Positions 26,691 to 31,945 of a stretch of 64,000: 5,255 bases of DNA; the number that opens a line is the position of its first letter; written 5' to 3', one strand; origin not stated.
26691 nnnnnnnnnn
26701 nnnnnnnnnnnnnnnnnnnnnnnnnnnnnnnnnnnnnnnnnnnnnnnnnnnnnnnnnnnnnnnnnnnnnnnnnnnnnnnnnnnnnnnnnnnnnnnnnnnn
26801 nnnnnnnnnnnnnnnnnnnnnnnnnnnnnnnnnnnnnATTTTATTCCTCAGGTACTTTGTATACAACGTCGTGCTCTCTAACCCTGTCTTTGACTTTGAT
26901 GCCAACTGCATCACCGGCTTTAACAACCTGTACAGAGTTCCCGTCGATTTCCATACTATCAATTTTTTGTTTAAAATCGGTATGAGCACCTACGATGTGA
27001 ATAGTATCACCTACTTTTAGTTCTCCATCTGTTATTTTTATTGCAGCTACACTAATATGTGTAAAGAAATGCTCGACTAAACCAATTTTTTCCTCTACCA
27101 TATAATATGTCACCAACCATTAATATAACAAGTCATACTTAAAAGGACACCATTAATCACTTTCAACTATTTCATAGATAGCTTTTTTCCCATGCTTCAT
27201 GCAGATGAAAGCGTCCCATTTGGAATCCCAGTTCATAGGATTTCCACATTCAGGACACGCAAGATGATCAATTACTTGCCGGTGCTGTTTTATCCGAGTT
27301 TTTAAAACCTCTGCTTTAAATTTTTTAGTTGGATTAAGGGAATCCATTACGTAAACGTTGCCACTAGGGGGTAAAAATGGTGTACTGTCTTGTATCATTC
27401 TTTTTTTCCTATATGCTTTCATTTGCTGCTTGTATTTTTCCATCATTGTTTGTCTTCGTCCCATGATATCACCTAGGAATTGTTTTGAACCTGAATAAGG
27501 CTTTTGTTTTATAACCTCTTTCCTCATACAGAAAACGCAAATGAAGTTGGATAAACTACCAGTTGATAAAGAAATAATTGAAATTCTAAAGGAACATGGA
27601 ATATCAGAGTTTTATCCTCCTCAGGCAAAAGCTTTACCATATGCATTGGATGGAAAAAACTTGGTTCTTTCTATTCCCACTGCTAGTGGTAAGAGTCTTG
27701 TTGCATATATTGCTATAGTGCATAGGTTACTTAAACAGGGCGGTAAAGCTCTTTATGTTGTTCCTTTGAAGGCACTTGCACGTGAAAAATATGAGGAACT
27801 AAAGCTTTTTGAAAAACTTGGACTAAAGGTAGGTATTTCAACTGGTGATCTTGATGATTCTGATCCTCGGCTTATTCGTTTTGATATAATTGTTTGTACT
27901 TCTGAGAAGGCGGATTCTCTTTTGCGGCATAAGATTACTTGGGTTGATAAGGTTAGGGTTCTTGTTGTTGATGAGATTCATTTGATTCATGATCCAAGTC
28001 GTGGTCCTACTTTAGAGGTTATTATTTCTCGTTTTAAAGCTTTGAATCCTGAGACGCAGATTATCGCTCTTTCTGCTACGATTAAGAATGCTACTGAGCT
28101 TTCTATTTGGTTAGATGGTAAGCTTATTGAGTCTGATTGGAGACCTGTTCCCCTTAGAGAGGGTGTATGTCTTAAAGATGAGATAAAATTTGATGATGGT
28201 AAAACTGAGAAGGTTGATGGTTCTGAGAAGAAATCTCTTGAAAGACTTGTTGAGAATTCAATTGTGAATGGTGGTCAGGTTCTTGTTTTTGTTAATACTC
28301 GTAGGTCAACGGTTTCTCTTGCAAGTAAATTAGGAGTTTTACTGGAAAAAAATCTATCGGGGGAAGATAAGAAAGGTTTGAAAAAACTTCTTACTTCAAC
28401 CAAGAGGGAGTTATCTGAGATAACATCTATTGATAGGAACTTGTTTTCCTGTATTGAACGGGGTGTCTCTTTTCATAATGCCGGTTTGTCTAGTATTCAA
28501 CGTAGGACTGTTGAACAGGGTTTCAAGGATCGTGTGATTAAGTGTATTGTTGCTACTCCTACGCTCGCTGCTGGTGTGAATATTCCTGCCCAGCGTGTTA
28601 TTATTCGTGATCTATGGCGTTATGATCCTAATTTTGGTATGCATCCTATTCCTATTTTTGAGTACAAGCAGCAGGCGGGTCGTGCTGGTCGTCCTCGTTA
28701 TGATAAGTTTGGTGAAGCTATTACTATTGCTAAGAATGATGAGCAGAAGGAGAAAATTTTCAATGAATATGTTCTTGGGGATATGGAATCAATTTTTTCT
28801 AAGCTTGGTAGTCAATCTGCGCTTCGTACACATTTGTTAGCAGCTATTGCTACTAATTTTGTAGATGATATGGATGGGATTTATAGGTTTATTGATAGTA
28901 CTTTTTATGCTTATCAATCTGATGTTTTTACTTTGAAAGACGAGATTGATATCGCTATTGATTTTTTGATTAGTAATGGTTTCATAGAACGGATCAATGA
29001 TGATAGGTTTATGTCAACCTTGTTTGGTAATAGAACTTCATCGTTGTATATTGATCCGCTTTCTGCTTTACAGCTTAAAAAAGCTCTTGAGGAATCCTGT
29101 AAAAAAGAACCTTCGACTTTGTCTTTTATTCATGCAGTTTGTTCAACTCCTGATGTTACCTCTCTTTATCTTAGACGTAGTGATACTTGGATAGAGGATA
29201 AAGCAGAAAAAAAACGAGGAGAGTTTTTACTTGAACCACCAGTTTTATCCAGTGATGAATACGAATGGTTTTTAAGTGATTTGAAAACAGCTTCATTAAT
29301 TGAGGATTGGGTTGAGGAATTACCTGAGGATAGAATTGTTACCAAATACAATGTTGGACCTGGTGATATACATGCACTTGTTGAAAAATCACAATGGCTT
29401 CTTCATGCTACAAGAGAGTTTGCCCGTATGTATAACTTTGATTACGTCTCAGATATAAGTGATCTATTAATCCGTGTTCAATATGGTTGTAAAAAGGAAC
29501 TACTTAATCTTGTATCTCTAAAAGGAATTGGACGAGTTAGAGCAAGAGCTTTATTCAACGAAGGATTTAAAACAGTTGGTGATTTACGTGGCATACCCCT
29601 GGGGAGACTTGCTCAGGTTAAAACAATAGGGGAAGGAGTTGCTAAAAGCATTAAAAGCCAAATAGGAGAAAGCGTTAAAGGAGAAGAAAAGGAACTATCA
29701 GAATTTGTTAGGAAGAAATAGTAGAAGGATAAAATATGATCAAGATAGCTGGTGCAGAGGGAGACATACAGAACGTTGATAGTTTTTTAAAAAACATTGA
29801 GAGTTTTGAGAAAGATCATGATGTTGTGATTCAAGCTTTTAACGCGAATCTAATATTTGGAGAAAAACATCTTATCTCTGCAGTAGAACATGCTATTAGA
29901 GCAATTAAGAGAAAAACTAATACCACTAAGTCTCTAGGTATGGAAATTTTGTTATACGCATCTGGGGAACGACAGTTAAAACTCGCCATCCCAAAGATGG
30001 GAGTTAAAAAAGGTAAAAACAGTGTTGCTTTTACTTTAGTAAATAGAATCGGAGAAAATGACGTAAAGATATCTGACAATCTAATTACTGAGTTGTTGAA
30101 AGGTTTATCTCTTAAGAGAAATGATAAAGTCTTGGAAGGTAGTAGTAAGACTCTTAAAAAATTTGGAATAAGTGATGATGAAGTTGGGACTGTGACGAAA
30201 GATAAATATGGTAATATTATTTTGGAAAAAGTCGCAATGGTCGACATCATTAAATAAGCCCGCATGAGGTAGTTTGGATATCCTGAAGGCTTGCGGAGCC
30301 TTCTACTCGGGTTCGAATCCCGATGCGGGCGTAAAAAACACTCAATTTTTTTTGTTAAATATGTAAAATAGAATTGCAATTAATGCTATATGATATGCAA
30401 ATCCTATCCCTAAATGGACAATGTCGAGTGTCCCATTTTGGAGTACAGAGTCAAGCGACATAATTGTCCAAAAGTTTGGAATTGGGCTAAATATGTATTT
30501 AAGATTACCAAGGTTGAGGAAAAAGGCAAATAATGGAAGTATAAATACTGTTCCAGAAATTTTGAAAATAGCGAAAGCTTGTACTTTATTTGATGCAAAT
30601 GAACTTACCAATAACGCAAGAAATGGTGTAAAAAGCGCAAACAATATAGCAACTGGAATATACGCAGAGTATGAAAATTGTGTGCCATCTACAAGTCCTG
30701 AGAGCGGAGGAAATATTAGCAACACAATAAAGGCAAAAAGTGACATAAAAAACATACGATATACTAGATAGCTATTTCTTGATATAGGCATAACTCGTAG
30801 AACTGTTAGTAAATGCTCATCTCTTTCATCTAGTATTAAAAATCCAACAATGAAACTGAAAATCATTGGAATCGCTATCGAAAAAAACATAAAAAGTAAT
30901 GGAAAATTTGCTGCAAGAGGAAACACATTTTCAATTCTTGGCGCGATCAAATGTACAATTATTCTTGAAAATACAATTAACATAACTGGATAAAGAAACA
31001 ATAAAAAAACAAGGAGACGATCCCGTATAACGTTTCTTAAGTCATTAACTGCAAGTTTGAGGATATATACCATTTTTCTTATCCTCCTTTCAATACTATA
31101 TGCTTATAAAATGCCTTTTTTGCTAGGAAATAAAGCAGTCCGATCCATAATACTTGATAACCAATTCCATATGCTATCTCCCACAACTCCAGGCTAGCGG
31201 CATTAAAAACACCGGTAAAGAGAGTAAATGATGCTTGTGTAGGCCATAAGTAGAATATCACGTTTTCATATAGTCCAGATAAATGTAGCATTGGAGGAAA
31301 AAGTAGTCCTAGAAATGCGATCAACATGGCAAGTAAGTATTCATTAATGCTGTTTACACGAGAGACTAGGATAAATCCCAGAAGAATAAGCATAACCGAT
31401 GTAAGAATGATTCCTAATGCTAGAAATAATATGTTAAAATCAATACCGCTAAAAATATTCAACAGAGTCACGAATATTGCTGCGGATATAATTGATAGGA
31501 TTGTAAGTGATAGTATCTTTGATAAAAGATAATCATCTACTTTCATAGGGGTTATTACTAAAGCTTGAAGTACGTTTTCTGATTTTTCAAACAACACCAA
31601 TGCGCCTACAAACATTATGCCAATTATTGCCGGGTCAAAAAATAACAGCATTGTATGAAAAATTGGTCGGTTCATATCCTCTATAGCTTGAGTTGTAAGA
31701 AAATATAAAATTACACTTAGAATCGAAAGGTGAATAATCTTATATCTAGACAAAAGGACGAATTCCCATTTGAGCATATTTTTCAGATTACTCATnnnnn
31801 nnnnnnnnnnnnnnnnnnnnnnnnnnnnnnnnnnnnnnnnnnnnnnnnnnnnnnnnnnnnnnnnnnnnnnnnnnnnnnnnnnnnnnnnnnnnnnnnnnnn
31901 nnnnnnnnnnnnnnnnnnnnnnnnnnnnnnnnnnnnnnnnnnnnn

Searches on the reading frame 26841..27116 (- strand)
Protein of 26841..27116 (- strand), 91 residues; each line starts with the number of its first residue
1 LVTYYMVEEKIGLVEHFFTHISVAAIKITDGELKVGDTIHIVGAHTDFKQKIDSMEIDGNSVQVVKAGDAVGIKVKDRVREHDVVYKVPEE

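Call 43: search_protein_families(library=pfam, proteins=[window:26841-27116:-], max_evalue=0.001)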
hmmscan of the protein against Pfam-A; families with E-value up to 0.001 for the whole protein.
window:26841-27116:- (91 aa): 2 families
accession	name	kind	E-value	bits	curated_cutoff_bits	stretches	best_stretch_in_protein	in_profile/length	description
PF03144.31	GTP_EFTU_D2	-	3.3e-09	37.5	30.3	1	23-76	3-59/73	Elongation factor Tu domain 2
PF22042.2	EF-G_D2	-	0.00039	20.9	27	1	23-74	18-69/84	Elongation factor G domain 2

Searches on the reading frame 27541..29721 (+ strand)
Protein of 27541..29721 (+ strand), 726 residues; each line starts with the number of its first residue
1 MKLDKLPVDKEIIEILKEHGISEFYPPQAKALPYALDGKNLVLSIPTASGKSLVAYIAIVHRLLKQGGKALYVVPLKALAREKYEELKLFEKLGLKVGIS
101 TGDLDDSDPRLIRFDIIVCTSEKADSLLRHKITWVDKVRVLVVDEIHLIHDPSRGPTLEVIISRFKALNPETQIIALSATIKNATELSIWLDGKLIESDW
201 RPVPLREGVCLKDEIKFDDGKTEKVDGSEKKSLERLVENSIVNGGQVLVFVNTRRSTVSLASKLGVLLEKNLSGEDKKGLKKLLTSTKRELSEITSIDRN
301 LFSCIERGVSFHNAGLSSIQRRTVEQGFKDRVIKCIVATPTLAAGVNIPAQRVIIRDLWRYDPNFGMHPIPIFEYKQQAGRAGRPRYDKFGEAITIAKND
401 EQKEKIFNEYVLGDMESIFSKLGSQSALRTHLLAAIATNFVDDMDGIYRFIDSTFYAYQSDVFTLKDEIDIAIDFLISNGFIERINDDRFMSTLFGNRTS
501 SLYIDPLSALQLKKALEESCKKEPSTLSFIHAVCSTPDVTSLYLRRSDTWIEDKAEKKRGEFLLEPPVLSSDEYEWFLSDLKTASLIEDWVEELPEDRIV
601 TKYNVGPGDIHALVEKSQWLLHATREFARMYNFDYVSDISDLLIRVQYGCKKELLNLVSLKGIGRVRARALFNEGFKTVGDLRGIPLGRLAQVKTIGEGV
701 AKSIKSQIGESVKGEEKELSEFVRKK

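Call 3: search_protein_families(library=pfam, proteins=[window:27541-29721:+], max_evalue=0.01)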
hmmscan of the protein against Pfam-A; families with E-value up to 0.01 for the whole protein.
window:27541-29721:+ (726 aa): 8 families
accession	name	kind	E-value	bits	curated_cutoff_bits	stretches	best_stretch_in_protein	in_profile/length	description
PF21280.2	Helicase_dom4_arc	-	7.3e-37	126.5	27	1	528-649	2-125/125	Archaeal helicase, domain 4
PF00270.35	DEAD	-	1.5e-34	119.6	26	1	26-184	2-164/167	DEAD/DEAH box helicase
PF00271.37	Helicase_C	-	3.4e-13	50.2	23.5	1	281-385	17-109/110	Helicase conserved C-terminal domain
PF04851.21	ResIII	-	9.3e-10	39.1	22.5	1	37-182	22-163/164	Type III restriction enzyme, res subunit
PF22527.2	DEXQc_Suv3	-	4.9e-08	33.1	27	1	46-158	21-114/154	DEXQ-box helicase domain of Suv3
PF14520.12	HHH_5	-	2.4e-06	28.4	27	1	656-708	3-55/57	Helix-hairpin-helix domain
PF20470.4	HTH_61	-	9e-06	26.4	24.3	1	391-483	1-92/92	Helix-turn-helix domain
PF12826.13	HHH_2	-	0.0016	19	27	1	660-706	8-53/64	Helix-hairpin-helix motif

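Call 4: search_protein_families(library=ncbifam, proteins=[window:27541-29721:+], max_evalue=0.01)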
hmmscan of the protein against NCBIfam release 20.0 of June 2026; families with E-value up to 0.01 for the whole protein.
window:27541-29721:+ (726 aa): 33 families (the best 25 are shown)
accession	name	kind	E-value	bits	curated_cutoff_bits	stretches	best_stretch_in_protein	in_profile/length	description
NF002654.0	PRK02362.1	equivalog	1.7e-252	840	887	1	1-717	1-712/739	ATP-dependent DNA helicase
NF001308.0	PRK00254.1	equivalog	2.2e-212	707.2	1216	1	1-717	1-709/720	ATP-dependent DNA helicase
NF040935.1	helicase_Hel308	equivalog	4.5e-173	577.1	1200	1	1-682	4-676/704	ATP-dependent DNA helicase Hel308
NF002251.0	PRK01172.1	equivalog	3.2e-156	521.4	891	1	1-685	1-642/674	ATP-dependent DNA helicase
TIGR04121.1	DEXH_lig_assoc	equivalog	1.6e-29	102.3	850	2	27-257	17-261/804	ligase-associated DNA damage response DEXH box helicase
NF010338.0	PRK13767.1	equivalog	3.1e-21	75.4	849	1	22-275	32-316/877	ATP-dependent helicase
TIGR03817.1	DECH_helic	hypoth_equivalog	6.7e-19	67.6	874.1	1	8-262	21-289/742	helicase/secretion neighborhood putative DEAH-box helicase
NF007284.0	PRK09751.1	equivalog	3.5e-13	47.7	1496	1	52-355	86-398/1538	ATP-dependent helicase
TIGR00614.1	recQ_fam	subfamily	1.6e-10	40.4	219.8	2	18-186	6-177/470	RecQ family ATP-dependent DNA helicase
NF053631.1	RNA_helic_CshA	equivalog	3.4e-10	39.4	646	1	5-183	3-184/434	degradosome RNA helicase CshA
NF010337.0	PRK13766.1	equivalog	3.7e-10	38.6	610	1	35-147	28-142/781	Hef nuclease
NF053636.1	DDHlcsCsdAPsy1082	equivalog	6.5e-10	38.1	890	1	6-264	8-263/512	DEAD/DEAH box helicase CsdA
NF008744.0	PRK11776.1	equivalog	2e-09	36.5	524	1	3-186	6-193/460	ATP-dependent RNA helicase DbpA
TIGR02621.3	cas3_GSU0051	exception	9.8e-09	34.6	400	1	140-354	170-354/854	type I-G CRISPR-associated helicase/endonuclease Cas3g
NF003419.0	PRK04837.1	equivalog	2.4e-08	33.2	588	1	2-151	10-172/424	ATP-dependent RNA helicase RhlB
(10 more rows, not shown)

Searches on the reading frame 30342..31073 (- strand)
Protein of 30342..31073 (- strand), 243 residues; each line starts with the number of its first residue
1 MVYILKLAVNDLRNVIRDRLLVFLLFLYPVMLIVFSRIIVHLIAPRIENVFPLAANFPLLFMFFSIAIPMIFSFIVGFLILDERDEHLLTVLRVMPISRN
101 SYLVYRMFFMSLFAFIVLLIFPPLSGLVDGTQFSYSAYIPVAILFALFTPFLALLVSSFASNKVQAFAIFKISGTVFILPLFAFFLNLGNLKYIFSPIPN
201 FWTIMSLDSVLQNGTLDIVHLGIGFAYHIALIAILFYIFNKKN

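Call 43: search_protein_families(library=pfam, proteins=[window:30342-31073:-], max_evalue=0.001)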
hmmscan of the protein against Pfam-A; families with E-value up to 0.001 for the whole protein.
window:30342-31073:- (243 aa): 1 family
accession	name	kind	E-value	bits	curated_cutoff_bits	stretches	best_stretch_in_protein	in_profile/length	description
PF12698.13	ABC2_membrane_3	-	1.9e-06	27.7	31.6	1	60-238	163-344/347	ABC-2 family transporter protein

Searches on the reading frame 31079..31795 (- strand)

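Call 43: search_protein_families(library=pfam, proteins=[window:31079-31795:-], max_evalue=0.001)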
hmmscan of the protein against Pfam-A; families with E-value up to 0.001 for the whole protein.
window:31079-31795:- (238 aa): 3 families
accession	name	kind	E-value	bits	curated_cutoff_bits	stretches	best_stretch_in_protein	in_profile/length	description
PF24686.1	FLQE3_permease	-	1.2e-46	159.7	60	1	3-235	2-230/232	Fluoroquinolones export permease protein family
PF12698.13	ABC2_membrane_3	-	8.7e-08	32.1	31.6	1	51-225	168-345/347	ABC-2 family transporter protein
PF12730.13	ABC2_membrane_4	-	1.3e-05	25.7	27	1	8-164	2-176/179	ABC-2 family transporter protein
